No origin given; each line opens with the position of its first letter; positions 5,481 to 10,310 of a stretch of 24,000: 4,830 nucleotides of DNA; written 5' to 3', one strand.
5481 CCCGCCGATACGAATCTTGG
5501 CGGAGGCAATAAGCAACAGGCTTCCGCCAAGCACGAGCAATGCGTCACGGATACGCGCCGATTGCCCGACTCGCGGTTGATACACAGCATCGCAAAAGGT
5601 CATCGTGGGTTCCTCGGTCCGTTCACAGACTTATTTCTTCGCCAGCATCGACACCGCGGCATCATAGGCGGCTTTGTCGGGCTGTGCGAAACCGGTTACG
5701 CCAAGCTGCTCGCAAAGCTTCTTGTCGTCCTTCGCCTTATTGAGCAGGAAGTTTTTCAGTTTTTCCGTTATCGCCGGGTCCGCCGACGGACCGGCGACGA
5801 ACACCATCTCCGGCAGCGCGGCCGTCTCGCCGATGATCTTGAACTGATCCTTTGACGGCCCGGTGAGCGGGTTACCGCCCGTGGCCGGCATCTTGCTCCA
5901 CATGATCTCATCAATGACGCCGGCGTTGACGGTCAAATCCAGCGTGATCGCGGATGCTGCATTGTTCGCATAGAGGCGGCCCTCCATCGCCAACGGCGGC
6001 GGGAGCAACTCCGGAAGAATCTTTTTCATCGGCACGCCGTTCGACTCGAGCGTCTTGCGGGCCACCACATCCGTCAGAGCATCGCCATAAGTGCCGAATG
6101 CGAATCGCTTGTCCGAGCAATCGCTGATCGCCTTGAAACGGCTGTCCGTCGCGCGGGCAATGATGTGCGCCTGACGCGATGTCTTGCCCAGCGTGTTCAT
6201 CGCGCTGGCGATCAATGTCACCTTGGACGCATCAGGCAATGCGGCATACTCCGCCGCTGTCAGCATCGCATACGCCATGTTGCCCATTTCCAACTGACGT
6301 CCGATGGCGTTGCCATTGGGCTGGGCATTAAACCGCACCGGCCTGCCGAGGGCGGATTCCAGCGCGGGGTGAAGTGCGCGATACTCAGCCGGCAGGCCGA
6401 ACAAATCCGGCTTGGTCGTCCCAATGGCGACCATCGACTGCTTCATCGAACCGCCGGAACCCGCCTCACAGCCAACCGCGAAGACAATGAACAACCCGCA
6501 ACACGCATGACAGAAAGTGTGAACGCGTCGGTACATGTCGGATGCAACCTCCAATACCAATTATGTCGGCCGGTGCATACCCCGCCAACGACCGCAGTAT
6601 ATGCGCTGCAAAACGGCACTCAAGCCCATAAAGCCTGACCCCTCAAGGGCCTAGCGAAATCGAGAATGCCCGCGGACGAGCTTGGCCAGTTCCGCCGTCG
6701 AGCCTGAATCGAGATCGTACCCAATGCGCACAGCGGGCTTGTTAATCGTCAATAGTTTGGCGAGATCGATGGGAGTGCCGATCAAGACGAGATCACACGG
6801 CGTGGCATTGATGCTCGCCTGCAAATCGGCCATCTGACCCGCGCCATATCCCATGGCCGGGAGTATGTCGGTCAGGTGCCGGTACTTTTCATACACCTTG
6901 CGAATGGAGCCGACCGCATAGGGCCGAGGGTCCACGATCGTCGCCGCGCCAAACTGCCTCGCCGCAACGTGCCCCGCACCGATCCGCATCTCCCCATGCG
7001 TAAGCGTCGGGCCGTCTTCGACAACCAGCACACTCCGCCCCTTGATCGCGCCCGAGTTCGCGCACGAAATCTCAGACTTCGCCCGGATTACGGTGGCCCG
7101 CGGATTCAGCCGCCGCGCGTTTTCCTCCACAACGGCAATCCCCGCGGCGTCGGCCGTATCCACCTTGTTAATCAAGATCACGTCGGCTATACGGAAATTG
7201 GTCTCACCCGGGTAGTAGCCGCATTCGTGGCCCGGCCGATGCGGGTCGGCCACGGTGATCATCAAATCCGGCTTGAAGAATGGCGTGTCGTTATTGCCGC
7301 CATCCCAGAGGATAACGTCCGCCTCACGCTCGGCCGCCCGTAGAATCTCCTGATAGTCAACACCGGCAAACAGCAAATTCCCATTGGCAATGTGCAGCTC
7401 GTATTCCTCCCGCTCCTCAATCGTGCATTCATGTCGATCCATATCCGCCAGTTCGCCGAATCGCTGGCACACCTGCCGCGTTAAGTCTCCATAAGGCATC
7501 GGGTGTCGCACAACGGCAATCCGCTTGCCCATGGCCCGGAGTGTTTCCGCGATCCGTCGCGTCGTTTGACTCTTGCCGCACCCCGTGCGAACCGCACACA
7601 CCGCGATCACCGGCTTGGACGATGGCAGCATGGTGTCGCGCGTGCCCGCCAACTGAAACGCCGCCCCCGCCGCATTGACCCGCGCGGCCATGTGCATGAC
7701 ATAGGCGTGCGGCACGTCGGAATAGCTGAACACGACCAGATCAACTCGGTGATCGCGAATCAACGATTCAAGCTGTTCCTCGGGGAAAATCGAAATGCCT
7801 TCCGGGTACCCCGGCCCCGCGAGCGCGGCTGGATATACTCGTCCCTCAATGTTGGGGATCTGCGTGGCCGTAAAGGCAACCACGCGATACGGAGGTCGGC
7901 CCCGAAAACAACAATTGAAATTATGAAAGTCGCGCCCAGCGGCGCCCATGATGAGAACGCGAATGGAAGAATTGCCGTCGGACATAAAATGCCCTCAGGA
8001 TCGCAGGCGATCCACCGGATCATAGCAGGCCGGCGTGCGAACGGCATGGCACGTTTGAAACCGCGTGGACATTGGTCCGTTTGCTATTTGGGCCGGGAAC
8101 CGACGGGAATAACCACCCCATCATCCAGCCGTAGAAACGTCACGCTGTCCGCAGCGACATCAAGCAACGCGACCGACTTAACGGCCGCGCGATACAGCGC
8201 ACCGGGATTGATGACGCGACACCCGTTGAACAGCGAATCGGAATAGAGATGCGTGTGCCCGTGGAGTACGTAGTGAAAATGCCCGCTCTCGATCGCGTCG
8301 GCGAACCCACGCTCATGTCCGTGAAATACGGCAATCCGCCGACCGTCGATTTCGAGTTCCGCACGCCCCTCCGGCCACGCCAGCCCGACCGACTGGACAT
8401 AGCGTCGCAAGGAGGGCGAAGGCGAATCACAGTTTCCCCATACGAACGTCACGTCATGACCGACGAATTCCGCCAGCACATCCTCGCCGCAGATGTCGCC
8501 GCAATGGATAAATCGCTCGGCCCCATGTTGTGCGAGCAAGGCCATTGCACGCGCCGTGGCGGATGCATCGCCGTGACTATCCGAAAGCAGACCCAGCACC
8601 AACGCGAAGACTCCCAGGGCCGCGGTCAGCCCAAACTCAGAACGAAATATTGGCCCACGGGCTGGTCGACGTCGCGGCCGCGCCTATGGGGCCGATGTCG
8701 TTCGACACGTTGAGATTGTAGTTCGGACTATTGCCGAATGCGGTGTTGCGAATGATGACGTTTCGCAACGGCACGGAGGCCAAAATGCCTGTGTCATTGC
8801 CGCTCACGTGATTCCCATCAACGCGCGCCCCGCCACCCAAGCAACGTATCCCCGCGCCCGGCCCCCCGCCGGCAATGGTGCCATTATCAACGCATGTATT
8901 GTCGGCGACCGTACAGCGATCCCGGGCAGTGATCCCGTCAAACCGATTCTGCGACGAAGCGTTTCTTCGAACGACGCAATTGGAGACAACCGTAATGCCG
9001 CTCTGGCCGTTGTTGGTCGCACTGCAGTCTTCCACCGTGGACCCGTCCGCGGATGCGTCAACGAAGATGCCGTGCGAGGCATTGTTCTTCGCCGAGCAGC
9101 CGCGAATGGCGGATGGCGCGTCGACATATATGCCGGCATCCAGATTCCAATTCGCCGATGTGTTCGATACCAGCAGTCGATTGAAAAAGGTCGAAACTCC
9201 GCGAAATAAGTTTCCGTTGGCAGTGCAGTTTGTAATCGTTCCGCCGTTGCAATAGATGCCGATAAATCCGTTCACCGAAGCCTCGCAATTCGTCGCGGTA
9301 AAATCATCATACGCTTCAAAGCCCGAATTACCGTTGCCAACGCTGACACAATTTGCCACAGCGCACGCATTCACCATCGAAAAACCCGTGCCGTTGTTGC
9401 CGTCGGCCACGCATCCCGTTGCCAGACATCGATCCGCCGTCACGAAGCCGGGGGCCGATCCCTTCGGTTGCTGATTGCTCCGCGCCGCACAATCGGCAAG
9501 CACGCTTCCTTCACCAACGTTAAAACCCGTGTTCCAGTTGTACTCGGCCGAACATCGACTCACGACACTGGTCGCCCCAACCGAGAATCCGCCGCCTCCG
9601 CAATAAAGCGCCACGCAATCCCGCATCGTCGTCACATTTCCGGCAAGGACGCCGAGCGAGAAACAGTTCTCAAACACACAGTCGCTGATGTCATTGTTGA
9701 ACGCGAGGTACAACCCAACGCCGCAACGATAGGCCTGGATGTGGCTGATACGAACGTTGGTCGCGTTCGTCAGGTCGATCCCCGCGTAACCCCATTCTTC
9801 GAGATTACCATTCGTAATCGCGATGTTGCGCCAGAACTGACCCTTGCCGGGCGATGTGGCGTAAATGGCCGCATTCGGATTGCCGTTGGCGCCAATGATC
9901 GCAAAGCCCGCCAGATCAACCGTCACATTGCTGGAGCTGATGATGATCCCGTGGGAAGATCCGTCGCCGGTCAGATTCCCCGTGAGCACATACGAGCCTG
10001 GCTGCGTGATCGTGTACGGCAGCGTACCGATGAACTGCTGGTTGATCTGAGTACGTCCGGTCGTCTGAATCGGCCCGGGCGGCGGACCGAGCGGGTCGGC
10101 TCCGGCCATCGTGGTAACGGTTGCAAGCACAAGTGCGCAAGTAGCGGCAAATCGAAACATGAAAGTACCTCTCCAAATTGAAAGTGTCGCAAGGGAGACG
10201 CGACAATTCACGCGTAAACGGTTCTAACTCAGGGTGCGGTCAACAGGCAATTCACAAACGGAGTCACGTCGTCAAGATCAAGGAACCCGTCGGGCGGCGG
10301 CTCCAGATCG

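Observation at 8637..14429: Tandem array of four diverged secreted beta-helix paralogs with an embedded repeat/dockerin-like protein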

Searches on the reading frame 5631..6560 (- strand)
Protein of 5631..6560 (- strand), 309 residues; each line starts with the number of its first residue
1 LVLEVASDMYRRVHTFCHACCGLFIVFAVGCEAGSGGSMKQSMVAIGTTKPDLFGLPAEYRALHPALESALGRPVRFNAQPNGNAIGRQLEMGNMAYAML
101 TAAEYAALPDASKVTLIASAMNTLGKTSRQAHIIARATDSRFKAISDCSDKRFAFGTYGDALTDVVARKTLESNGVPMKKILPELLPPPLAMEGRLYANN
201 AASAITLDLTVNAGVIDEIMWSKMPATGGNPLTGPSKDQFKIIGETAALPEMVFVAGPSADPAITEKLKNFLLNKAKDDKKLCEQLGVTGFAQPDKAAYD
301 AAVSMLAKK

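Call 22: search_protein_families(library=pfam, proteins=[window:5631-6560:-], max_evalue=0.001)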
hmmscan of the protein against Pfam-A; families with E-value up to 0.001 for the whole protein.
window:5631-6560:- (309 aa): 1 family
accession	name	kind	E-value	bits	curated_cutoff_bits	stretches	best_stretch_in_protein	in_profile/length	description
PF12974.12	Phosphonate-bd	-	7.9e-25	88.1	27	1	58-299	14-242/242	ABC transporter, phosphonate, periplasmic substrate-binding protein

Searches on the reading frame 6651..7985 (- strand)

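Call 22: search_protein_families(library=pfam, proteins=[window:6651-7985:-], max_evalue=0.001)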
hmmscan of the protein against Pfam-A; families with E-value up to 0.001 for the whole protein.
window:6651-7985:- (444 aa): 1 family
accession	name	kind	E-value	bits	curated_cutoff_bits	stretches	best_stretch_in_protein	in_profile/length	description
PF02492.25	cobW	-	8.3e-06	25.9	20.7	1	237-300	113-179/180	CobW/HypB/UreG, nucleotide-binding domain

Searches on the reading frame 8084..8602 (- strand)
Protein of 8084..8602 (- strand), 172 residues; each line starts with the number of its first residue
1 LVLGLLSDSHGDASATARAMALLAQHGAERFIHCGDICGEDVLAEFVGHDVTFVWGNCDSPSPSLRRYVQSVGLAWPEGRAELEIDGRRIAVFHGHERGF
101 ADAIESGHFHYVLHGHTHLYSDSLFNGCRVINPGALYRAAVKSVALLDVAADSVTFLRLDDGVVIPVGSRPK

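Call 22: search_protein_families(library=pfam, proteins=[window:8084-8602:-], max_evalue=0.001)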
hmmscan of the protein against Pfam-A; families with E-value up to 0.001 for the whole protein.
window:8084-8602:- (172 aa): 2 families
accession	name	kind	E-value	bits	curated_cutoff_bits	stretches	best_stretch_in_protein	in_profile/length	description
PF12850.12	Metallophos_2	-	8.1e-26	91.3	27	1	1-150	1-152/154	Calcineurin-like phosphoesterase superfamily domain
PF00149.33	Metallophos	-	0.00043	21.2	21.5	0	3-102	3-142/191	Calcineurin-like phosphoesterase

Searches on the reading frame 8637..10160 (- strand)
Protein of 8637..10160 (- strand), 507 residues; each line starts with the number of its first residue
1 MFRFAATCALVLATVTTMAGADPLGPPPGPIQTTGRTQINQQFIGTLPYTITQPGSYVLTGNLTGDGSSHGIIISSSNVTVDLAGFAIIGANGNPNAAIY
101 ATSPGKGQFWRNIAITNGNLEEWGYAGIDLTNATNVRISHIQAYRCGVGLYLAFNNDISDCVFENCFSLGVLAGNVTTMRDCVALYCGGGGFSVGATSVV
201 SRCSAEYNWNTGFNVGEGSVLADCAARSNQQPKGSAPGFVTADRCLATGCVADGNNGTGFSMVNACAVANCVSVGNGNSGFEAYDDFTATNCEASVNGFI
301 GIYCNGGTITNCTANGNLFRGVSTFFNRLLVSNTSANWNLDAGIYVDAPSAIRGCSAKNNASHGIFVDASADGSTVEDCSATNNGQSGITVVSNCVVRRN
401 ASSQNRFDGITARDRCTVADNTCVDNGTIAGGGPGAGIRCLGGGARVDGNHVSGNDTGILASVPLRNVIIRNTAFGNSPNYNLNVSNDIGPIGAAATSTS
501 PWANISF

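Call 3: search_protein_families(library=pfam, proteins=[window:8637-10160:-], max_evalue=1)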
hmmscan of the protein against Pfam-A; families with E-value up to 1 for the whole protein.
window:8637-10160:- (507 aa): 1 family
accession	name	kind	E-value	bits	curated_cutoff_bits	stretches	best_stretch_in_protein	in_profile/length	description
PF13229.12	Beta_helix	-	5e-23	81.9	25.9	5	287-415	11-147/158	Right handed beta helix region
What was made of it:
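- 8637..10160 (-): Beta-helix paralog E (507 aa): longer helix, short N-module, and most of the distal polar cluster lost (RGIDVD becomes TGILAS); lies downstream of D. Pfam Beta_helix E 5e-23 (call 3).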

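Call 4: search_protein_families(library=ncbifam, proteins=[window:8637-10160:-], max_evalue=1)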
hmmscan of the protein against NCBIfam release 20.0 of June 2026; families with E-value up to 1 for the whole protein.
window:8637-10160:- (507 aa): 1 family
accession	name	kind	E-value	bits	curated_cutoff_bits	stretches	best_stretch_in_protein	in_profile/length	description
TIGR03804.1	para_beta_helix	repeat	2.9e-07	30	19.45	4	352-385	12-43/44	parallel beta-helix repeat protein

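Call 9: search_protein_families(library=phrogs, proteins=[window:8637-10160:-], max_evalue=0.1)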
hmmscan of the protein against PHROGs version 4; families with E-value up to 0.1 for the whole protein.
window:8637-10160:- (507 aa): 0 families

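Call 80: search_protein_families(library=padloc, proteins=[window:8637-10160:-], max_evalue=0.01)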
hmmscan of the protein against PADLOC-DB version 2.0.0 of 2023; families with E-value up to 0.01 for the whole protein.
window:8637-10160:- (507 aa): 0 families
